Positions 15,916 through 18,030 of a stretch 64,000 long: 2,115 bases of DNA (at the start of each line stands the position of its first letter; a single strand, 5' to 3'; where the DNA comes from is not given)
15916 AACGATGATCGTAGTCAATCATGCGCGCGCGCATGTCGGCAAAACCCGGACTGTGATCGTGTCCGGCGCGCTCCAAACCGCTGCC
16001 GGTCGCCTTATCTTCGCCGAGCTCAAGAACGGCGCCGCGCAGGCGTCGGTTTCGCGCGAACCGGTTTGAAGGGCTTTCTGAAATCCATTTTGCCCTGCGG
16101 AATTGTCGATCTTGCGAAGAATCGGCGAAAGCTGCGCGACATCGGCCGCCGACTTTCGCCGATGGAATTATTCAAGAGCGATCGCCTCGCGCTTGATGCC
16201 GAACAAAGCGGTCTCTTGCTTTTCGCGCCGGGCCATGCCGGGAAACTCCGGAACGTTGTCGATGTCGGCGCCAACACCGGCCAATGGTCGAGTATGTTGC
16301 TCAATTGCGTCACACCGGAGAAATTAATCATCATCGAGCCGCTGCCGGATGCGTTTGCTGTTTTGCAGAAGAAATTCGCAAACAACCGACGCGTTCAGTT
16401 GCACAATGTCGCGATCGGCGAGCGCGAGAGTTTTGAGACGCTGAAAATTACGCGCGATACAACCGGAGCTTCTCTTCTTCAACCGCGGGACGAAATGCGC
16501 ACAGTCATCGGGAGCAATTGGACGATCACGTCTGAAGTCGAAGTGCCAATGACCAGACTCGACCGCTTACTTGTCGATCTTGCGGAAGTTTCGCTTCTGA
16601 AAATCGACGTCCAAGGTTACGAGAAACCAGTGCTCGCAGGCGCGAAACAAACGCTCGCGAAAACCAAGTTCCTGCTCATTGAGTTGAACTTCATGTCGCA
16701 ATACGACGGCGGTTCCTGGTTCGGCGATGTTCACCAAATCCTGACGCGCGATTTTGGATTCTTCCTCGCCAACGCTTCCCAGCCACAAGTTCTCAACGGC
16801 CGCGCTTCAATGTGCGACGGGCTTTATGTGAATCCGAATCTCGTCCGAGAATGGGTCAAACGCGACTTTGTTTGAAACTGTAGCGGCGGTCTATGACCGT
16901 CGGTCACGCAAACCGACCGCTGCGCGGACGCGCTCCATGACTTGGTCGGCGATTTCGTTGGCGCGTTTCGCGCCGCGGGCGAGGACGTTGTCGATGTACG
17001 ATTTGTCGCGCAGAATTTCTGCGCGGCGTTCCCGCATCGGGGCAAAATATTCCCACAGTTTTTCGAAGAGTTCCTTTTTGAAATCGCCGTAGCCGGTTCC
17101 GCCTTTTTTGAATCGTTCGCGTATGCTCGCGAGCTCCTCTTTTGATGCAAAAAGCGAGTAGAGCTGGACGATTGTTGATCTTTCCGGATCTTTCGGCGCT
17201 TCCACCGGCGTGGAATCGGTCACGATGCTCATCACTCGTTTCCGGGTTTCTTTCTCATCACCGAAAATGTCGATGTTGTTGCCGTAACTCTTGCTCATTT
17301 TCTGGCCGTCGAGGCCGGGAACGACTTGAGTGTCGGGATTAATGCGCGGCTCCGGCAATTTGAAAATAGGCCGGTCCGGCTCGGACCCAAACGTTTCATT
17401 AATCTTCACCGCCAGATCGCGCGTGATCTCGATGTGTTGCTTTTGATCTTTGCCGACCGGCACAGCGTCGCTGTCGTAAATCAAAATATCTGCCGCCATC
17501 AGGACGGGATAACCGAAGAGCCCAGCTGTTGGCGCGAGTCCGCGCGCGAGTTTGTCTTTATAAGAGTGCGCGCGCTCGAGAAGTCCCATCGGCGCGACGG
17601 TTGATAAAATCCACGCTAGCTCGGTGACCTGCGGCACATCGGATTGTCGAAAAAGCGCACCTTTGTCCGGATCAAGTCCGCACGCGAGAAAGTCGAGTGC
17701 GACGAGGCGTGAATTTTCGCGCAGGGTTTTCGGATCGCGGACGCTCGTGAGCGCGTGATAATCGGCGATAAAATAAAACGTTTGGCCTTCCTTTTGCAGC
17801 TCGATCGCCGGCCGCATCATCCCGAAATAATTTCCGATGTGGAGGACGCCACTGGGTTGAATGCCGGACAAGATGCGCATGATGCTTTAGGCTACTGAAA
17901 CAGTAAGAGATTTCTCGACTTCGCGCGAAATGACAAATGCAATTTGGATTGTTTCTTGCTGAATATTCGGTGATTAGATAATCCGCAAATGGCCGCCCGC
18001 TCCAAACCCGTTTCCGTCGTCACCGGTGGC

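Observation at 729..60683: Hyper-abundant 10-mer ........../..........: an uptake-signal-like genomic word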

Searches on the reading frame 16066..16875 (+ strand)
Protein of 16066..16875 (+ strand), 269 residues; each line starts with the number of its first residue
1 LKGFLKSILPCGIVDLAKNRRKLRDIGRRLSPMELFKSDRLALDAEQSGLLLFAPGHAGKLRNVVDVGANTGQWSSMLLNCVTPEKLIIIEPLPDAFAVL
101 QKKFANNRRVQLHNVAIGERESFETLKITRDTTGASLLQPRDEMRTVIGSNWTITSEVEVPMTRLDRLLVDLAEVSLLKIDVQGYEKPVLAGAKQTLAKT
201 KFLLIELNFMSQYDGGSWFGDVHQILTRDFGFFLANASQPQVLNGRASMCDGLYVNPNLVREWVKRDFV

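Call 13: search_protein_families(library=pfam, proteins=[window:16066-16875:+])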
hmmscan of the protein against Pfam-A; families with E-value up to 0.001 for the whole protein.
window:16066-16875:+ (269 aa): 1 family
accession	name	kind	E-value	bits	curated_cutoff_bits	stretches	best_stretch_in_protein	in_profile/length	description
PF05050.19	Methyltransf_21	-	1.4e-20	74.6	22.7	1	66-232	1-171/173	Methyltransferase FkbM domain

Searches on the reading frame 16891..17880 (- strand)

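Call 13: search_protein_families(library=pfam, proteins=[window:16891-17880:-])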
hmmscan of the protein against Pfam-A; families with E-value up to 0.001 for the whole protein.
window:16891-17880:- (329 aa): 1 family
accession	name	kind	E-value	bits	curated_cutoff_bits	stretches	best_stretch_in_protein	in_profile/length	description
PF00579.31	tRNA-synt_1b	-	6.6e-62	209.9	21.1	1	1-279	6-291/292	tRNA synthetases class I (W and Y)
